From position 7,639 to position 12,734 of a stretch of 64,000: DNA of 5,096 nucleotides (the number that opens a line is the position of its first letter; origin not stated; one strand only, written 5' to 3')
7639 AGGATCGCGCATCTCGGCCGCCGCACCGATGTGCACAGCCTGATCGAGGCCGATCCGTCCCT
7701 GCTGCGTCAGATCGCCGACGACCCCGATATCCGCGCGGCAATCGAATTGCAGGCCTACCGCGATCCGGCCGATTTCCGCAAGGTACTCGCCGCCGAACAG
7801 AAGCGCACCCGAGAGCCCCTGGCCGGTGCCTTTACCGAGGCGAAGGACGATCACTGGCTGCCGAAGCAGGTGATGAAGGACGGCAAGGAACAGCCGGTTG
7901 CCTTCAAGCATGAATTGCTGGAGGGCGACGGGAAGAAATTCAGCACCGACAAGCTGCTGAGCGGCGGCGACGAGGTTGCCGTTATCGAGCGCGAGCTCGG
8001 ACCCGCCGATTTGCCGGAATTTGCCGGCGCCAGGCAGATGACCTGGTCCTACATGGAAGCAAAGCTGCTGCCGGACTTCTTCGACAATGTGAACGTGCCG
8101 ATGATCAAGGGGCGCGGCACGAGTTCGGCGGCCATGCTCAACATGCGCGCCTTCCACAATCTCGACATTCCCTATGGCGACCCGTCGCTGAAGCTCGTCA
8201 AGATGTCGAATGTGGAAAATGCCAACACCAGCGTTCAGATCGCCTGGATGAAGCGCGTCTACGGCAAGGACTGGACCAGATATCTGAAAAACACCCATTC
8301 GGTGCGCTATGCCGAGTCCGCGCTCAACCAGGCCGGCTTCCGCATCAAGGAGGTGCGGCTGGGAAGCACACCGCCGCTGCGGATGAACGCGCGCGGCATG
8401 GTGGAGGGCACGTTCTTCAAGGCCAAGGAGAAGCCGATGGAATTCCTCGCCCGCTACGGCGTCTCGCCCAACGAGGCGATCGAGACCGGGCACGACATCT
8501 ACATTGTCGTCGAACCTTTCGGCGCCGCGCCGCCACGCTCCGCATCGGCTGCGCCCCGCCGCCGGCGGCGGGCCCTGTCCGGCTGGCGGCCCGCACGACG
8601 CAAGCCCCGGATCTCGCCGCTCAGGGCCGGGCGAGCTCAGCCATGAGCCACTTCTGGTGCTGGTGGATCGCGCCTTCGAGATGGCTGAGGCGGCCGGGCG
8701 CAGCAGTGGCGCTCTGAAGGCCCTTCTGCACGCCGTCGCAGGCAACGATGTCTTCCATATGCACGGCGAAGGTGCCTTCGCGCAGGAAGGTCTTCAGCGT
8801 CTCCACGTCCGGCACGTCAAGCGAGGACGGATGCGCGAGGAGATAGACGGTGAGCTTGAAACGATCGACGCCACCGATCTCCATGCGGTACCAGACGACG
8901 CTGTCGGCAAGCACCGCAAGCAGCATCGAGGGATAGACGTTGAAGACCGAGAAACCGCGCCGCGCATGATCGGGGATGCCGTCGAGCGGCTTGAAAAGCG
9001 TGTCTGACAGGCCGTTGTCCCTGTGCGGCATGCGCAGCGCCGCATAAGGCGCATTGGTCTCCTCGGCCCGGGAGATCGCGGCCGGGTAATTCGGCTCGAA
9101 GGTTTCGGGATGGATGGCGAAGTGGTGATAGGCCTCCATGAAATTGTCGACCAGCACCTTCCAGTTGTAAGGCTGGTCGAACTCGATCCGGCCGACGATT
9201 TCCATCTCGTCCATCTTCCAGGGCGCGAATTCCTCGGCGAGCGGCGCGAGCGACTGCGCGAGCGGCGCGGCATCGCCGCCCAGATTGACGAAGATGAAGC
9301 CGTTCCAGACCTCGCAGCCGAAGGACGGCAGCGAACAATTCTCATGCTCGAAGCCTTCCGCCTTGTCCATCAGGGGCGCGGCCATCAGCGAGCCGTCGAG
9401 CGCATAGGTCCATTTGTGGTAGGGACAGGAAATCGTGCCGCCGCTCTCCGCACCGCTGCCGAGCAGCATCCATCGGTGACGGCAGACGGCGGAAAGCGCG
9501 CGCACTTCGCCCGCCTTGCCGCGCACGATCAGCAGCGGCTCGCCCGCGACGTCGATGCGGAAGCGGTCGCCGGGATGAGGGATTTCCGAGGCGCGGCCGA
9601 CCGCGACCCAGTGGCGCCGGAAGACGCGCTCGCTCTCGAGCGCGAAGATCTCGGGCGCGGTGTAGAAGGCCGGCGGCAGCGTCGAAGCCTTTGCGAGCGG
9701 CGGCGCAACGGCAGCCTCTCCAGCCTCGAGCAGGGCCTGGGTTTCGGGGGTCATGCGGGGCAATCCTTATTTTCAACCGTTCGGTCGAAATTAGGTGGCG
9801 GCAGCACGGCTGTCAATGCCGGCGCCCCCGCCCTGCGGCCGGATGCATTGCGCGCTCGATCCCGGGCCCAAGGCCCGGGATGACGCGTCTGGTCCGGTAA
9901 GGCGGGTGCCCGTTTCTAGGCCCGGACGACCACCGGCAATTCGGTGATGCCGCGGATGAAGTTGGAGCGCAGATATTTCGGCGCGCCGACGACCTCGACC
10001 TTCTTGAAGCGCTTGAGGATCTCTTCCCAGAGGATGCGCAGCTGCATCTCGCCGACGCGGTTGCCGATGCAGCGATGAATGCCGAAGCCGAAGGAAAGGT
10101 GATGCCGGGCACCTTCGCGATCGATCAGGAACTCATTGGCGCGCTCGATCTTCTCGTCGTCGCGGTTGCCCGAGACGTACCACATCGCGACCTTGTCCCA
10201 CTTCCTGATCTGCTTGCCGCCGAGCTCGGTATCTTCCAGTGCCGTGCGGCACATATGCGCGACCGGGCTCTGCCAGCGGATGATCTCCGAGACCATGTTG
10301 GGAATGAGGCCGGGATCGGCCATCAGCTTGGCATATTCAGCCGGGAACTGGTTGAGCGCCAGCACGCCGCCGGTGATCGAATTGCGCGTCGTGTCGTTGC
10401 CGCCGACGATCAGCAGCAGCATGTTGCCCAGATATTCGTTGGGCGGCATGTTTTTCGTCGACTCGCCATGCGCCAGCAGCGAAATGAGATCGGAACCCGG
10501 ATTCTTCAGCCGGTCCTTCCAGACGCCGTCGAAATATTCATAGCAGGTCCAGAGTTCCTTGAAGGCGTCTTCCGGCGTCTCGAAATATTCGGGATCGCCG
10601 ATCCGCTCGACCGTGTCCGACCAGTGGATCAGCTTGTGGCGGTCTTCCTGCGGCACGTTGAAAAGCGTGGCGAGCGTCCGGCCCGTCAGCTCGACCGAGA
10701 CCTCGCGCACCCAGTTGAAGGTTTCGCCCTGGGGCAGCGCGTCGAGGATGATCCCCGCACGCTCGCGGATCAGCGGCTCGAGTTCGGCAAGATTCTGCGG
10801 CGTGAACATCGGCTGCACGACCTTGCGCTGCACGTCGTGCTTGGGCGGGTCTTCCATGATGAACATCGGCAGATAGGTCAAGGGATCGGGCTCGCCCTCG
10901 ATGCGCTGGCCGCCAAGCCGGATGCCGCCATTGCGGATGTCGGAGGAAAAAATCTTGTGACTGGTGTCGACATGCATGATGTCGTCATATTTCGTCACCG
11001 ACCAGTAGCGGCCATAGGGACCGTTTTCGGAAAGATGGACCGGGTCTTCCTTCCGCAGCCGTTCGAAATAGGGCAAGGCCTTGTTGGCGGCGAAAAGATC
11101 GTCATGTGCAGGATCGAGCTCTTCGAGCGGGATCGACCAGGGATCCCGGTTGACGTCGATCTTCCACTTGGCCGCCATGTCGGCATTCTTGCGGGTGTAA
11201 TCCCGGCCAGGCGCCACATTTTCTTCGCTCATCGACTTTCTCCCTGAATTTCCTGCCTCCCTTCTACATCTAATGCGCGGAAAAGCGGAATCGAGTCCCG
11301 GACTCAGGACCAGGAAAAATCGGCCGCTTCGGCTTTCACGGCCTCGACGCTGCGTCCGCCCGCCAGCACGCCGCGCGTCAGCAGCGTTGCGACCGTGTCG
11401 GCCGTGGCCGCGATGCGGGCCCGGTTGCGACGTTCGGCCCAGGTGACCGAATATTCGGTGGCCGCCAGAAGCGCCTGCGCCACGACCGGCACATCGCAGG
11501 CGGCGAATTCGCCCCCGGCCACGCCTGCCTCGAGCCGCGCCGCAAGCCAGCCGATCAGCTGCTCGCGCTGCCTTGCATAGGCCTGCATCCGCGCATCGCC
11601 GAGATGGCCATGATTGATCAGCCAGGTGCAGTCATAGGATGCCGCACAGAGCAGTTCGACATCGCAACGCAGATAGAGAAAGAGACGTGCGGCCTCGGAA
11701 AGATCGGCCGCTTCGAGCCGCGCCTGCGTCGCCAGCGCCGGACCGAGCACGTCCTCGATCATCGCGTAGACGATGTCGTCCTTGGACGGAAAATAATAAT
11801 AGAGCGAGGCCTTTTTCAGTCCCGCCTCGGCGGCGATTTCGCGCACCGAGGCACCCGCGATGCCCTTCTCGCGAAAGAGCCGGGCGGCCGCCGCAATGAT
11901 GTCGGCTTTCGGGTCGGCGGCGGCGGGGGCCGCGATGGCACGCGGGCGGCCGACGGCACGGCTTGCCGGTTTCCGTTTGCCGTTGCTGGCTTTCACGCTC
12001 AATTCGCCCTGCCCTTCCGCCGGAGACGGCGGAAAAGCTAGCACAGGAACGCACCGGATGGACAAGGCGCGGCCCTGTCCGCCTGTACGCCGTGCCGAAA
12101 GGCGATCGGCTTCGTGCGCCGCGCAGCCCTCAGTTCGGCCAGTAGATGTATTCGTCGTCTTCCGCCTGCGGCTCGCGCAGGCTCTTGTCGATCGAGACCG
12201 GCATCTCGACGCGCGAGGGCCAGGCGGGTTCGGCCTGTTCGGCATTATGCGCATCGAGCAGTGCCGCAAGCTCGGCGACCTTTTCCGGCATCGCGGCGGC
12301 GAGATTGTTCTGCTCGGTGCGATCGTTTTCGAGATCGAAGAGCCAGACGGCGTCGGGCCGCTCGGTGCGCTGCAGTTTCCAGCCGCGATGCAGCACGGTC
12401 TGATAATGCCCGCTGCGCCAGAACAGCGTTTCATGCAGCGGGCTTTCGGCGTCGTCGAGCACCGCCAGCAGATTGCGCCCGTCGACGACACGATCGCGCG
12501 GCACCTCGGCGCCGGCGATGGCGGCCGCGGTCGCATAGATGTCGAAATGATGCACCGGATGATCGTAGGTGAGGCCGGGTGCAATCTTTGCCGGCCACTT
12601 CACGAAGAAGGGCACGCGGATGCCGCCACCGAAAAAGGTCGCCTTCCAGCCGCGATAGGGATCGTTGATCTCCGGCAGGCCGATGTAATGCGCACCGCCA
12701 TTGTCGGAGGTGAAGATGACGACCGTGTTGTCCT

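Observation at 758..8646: Orphan three-gene envelope operon: OmpA-anchor, 509-aa secreted protein and 1764-aa membrane protein with no recognisable families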

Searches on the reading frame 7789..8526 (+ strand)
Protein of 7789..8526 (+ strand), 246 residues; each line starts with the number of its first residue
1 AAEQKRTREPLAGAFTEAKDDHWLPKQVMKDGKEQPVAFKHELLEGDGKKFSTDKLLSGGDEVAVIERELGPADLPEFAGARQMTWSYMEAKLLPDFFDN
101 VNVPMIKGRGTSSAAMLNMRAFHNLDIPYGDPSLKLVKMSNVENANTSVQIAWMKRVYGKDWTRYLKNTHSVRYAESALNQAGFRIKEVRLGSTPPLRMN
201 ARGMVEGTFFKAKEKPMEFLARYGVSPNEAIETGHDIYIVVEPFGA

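Call 17: find_homologous_proteins(query=A2, max_evalue=0.01)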
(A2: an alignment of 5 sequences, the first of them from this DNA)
Query A2 (5 sequences) (246 aa, profile of the alignment): 1 proteins with E <= 0.01 among 8000 candidates.
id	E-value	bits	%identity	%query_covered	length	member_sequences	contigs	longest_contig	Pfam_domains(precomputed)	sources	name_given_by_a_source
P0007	5.8e-47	178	99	38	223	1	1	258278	-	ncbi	-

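Call 18: search_solved_structures(query=A2, max_evalue=10, show_alignments=2)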
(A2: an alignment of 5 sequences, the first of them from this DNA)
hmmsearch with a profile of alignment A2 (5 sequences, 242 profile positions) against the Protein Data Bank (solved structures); distinct sequences matched with E-value up to 10: 1.
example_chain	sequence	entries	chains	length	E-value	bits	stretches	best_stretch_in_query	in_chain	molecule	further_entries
8fje_A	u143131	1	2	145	0.0087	19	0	213-229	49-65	E8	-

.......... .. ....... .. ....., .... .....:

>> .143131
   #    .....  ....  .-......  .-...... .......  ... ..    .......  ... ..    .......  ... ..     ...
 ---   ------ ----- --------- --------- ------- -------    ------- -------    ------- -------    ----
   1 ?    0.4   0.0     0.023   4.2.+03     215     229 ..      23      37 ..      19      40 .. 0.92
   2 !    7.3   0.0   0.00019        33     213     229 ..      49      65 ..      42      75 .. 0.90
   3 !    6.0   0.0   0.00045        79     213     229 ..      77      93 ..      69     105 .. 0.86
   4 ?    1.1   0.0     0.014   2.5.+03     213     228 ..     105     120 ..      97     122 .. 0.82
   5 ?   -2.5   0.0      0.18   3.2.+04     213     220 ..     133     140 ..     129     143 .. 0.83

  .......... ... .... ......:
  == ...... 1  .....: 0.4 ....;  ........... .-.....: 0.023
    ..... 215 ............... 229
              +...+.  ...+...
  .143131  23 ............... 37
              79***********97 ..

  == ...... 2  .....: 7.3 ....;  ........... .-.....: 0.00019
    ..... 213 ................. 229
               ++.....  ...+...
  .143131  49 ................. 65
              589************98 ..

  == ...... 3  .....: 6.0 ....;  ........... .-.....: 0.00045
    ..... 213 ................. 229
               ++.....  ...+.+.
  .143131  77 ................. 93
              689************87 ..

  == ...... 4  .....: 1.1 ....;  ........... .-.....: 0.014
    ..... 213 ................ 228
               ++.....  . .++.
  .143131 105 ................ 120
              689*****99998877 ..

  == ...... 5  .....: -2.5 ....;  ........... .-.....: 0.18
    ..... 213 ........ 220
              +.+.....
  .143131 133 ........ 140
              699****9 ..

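Call 27: predict_structure(alignment_id=A2)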
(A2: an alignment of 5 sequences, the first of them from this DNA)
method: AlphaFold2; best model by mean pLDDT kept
length: 246 residues; sequences in the alignment: 5
mean_pLDDT: 68.0   pTM: 0.72
mean pLDDT of the five models: 68.0, 59.8, 54.3, 49.2, 40.6
residues with pLDDT >= 90: 42; 70-90: 101; 50-70: 35; < 50: 68
segments of 3 or more residues with pLDDT < 50: 1-6, 90-111, 194-233
pLDDT, mean of each block of 10 residues (from residue 1): 49 77 72 77 88 82 81 90 80 42 33 72 90 92 63 70 75 77 87 46 30 39 40 70 81
secondary structure, 60 per line:
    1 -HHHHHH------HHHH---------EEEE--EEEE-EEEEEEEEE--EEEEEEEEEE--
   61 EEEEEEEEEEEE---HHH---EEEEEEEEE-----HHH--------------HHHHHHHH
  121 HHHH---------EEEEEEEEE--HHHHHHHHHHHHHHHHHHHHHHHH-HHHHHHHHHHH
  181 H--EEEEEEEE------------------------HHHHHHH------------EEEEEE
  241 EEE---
elements in order: H2-7 H14-17 E27-30 E33-36 E38-46 E49-58 E61-72 E82-90 H113-124 E134-142 H145-168 H170-181 E184-191 H216-222 E235-243

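Call 30: fold_search(model_id=the predicted structure, library=pdb)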
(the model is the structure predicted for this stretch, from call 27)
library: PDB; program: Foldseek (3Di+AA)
matches with E <= 10: 649; with E <= 0.001: 0
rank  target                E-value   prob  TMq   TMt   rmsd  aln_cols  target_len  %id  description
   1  2vi7_B                1.9e-02  0.66  0.28  0.37  11.1       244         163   10  Structure of a Putative Acetyltransferase (PA1377)from Pseudomonas aeruginosa (released 2008-05-20)
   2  3q68_C                2.4e-02  0.16  0.15  0.10  16.8       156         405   10  Structure of the Vps75-Rtt109 histone chaperone-lysine acetyltransferase complex (Full-length proteins in space group  (released 2011-03-23)
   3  7xay_A                9.2e-02  0.23  0.22  0.19  11.7       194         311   10  Crystal structure of Hat1-Hat2-Asf1-H3-H4 (released 2022-05-18)
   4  3q66_C                1.0e-01  0.09  0.15  0.10  16.7       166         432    9  Structure of the Vps75-Rtt109 histone chaperone-lysine acetyltransferase complex (Full-length proteins in space group  (released 2011-03-23)
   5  9ils_A                1.2e-01  0.44  0.24  0.34   7.0       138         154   10  The GmvT toxin in complex with the C-terminal fragment of its antitoxin (released 2025-03-05)
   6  9ilr_A                1.2e-01  0.44  0.24  0.34   7.6       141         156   13  The structure of the GmvT-GmvA-AcCoA ternary complex (released 2025-03-05)
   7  6ia8                  1.5e-01  0.72  0.26  0.16   8.8       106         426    9  Apo crystal structure of archaeal Methanocaldococcus infernus Elp3 (del1-19) (released 2019-02-20)
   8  8asv_C                1.5e-01  0.51  0.27  0.16  13.9       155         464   11  Cryo-EM structure of yeast Elongator complex (released 2022-12-07)
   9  2qir                  1.5e-01  0.30  0.23  0.31   7.3       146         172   11  Crystal structure of aminoglycoside acetyltransferase AAC(6')-Ib in complex whith coenzyme A and kanamycin (released 2008-04-08)
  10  6ipv_A                1.6e-01  0.28  0.20  0.22  13.0       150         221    9  Crystal structure of CqsB2 from Streptomyces exfoliatus 2419-SVT2 (apo form) (released 2019-10-16)
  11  3bga_B                1.7e-01  0.20  0.11  0.03  10.1        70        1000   17  Crystal structure of beta-galactosidase from Bacteroides thetaiotaomicron VPI-5482 (released 2007-12-11)
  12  3q33_A                1.7e-01  0.11  0.16  0.11  18.8       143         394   12  Structure of the Rtt109-AcCoA/Vps75 Complex and Implications for Chaperone-Mediated Histone Acetylation (released 2011-02-02)
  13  6iad                  2.1e-01  0.44  0.25  0.16  12.5       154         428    9  Apo crystal structure of archaeal Methanocaldococcus infernus Elp3 (del1-54) (released 2019-02-20)
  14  2zfn                  2.1e-01  0.18  0.17  0.12  12.2       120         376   11  Self-acetylation mediated histone H3 lysine 56 acetylation by rtt109 (released 2008-09-23)
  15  6qk7_C                2.3e-01  0.54  0.27  0.16  13.5       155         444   12  Elongator catalytic subcomplex Elp123 lobe (released 2019-07-17)
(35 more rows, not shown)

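Call 89: search_dna_similar(query=window:7789-8526:+, collection=plasmids, mode=protein, max_evalue=0.001, max_rows=20)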
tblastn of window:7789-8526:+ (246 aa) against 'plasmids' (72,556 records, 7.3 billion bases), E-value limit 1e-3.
No match.

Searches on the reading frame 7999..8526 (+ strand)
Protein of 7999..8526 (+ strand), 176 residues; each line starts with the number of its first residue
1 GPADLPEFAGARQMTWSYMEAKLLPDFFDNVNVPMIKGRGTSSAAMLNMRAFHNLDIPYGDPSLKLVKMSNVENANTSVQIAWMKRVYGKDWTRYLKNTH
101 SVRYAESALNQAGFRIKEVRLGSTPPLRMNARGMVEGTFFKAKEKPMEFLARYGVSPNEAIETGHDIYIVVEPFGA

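Call 56: search_solved_structures(query=A9, max_evalue=10, show_alignments=3)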
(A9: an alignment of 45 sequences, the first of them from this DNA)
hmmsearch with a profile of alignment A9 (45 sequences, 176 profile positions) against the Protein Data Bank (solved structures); distinct sequences matched with E-value up to 10: 5.
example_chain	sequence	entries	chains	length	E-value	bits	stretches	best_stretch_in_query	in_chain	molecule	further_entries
1xs9_A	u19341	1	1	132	0.7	13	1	116-174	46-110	Multiple antibiotic resistance protein marA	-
1bl0_A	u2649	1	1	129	0.71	13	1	118-174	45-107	PROTEIN (MULTIPLE ANTIBIOTIC RESISTANCE PROTEIN)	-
3l5z_A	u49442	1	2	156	1.1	12.4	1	51-103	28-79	Transcriptional regulator, GntR family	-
3lhe_A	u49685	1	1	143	1.1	12.3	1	51-92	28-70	GntR family Transcriptional regulator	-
8fje_A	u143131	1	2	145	1.5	12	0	139-162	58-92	E8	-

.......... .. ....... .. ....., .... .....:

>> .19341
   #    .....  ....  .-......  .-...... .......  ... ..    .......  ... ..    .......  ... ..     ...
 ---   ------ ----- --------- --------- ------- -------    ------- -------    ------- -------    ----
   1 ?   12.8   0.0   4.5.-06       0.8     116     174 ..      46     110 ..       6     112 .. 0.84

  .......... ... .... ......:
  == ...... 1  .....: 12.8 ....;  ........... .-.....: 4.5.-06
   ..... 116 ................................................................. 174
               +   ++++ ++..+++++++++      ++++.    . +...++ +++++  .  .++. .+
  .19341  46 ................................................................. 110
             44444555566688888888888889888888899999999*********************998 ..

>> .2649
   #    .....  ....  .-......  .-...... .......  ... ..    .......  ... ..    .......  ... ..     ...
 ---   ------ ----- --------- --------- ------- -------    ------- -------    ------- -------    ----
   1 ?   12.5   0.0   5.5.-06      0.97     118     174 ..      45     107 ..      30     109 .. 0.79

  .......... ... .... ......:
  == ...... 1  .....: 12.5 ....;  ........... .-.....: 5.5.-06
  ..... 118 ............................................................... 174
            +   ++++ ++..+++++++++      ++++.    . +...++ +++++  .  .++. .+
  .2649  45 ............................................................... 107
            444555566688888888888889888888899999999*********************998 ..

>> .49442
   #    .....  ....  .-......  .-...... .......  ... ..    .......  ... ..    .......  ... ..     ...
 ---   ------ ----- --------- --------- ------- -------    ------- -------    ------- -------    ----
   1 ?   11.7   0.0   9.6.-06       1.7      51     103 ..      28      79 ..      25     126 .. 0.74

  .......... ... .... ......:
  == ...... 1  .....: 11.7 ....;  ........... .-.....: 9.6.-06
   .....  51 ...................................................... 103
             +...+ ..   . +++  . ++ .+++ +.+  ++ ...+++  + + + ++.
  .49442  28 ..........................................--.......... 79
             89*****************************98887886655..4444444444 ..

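Call 57: search_protein_families(library=pfam, alignment_id=A9, max_evalue=10)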
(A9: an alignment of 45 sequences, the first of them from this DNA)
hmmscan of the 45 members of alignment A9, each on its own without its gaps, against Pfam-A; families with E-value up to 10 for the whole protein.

A. member 1, seq(176 aa): 0 families

B. families by the number of members that match (of 45 scanned): 24 families
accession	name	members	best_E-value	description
PF07061.16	Swi5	1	0.0029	Swi5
PF21593.2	DUF6853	1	0.003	Family of unknown function (DUF6853)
PF22798.2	DUF5817_CT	1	0.022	DUF5817, C-terminal domain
PF02538.19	Hydantoinase_B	1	0.023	Hydantoinase B/oxoprolinase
PF16156.12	DUF4864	1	0.024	Domain of unknown function (DUF4864)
PF13635.12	DUF4143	1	0.034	Domain of unknown function (DUF4143)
PF16251.10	bCoV_NAB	1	0.044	Betacoronavirus nucleic acid-binding (NAB)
PF06929.16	Rotavirus_VP3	1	0.08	Rotavirus VP3 protein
PF21221.3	B_lactamase-like_C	1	0.09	Metallo-beta-lactamase-like, C-terminal domain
PF21956.1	DUF6922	1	0.11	Family of unknown function (DUF6922)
PF16087.11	DUF4817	1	0.11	Helix-turn-helix domain (DUF4817)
PF12041.13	DELLA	1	0.11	Transcriptional regulator DELLA protein N terminal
PF23779.1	Baseplate_Tube_p140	1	0.11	Bacteriophage Baseplate Tube Protein Family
PF07715.20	Plug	1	0.11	TonB-dependent Receptor Plug Domain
PF03377.19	TAL_effector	1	0.11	TAL effector repeat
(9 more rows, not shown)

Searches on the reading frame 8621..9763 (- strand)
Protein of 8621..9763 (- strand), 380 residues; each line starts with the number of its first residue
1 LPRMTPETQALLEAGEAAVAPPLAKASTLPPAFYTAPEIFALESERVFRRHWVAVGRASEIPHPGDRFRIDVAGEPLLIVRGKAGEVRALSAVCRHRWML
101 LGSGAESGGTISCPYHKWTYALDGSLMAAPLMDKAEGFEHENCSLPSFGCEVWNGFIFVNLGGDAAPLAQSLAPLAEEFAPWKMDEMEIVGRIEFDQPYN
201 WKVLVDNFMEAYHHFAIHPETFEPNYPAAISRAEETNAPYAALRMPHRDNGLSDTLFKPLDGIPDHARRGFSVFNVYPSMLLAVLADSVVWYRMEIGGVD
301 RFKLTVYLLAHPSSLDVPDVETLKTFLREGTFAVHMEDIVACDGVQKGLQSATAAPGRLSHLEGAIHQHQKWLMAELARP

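Call 106: search_protein_families(library=pfam, proteins=[window:8621-9763:-], max_evalue=0.0001)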
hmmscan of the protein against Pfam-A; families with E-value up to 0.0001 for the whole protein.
window:8621-9763:- (380 aa): 2 families
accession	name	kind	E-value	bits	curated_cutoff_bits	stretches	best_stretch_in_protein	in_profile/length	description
PF00848.25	Ring_hydroxyl_A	-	8.8e-25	88.3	24.9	1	184-375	1-204/208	Ring hydroxylating alpha subunit (catalytic domain)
PF00355.32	Rieske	-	1e-19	70.6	20.3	1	51-136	1-85/88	Rieske [2Fe-2S] domain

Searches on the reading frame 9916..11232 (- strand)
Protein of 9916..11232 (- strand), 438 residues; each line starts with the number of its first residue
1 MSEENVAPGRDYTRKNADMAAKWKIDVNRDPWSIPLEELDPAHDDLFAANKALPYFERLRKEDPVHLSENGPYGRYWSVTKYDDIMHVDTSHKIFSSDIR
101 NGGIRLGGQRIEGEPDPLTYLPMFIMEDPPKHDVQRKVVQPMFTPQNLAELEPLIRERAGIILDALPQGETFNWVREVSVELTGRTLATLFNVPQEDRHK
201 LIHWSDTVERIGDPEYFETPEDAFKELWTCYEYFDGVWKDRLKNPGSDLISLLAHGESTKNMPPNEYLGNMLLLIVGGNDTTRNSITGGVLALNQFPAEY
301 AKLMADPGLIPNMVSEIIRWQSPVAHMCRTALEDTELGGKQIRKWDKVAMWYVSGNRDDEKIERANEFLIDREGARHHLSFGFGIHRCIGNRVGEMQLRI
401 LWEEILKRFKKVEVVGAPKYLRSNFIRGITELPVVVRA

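Call 106: search_protein_families(library=pfam, proteins=[window:9916-11232:-], max_evalue=0.0001)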
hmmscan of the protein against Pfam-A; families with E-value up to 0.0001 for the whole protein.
window:9916-11232:- (438 aa): 1 family
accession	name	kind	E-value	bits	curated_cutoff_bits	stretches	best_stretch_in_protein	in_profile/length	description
PF00067.27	p450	-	1.2e-16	61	22.8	1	311-410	325-433/462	Cytochrome P450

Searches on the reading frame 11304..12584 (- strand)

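Call 106: search_protein_families(library=pfam, proteins=[window:11304-12584:-], max_evalue=0.0001)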
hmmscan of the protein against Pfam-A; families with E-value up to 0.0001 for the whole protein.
window:11304-12584:- (426 aa): 2 families
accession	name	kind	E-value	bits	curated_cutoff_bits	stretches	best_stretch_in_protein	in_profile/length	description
PF00440.29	TetR_N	-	8.5e-18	64.3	24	1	229-274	1-46/47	Bacterial regulatory proteins, tetR family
PF17932.6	TetR_C_24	-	1.1e-07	32.5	26.4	1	296-406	3-114/114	Tetracyclin repressor-like, C-terminal domain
